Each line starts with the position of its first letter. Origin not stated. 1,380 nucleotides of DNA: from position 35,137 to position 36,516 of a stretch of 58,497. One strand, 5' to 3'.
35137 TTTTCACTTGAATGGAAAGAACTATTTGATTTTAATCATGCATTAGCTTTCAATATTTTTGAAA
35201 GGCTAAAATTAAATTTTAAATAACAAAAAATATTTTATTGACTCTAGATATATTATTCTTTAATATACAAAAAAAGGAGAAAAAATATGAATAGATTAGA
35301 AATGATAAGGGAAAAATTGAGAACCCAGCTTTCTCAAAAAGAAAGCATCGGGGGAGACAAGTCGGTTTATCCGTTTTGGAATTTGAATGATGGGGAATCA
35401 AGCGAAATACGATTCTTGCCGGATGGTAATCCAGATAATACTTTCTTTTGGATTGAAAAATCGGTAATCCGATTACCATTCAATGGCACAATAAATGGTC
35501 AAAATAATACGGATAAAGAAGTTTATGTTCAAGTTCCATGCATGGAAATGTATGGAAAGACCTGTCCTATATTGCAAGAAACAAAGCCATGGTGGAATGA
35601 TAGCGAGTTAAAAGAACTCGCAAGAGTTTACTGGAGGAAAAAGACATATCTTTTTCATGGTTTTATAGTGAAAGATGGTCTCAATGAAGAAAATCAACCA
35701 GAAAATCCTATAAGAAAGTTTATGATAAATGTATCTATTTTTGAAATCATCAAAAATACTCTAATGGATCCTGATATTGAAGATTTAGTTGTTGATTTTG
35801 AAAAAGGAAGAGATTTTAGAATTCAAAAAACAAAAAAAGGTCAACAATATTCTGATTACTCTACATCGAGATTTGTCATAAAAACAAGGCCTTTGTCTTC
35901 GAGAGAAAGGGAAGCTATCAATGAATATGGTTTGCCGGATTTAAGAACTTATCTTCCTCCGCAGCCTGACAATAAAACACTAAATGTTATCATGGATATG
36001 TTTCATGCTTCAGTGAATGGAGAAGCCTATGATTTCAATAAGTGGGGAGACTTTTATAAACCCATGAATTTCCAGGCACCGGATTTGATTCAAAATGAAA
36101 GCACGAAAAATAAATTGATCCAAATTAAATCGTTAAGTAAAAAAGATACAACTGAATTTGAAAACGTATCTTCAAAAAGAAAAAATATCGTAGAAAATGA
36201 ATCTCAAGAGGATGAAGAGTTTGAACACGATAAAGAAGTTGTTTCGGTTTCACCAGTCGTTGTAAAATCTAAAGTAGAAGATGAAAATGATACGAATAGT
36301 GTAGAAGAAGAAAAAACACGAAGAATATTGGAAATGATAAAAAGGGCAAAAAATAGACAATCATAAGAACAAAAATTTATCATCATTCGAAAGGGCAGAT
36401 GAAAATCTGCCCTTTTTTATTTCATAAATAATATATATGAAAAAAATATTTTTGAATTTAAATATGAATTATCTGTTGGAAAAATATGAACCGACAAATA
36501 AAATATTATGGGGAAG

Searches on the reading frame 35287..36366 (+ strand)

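Call 22: search_protein_families(library=phrogs, proteins=[window:35287-36366:+], max_evalue=0.001)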
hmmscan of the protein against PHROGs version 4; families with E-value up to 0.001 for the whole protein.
window:35287-36366:+ (359 aa): 1 family
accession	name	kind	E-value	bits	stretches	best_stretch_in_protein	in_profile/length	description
phrog_1192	-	DNA, RNA and nucleotide metabolism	4.1e-57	195.1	1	2-327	3-297/326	single strand DNA binding protein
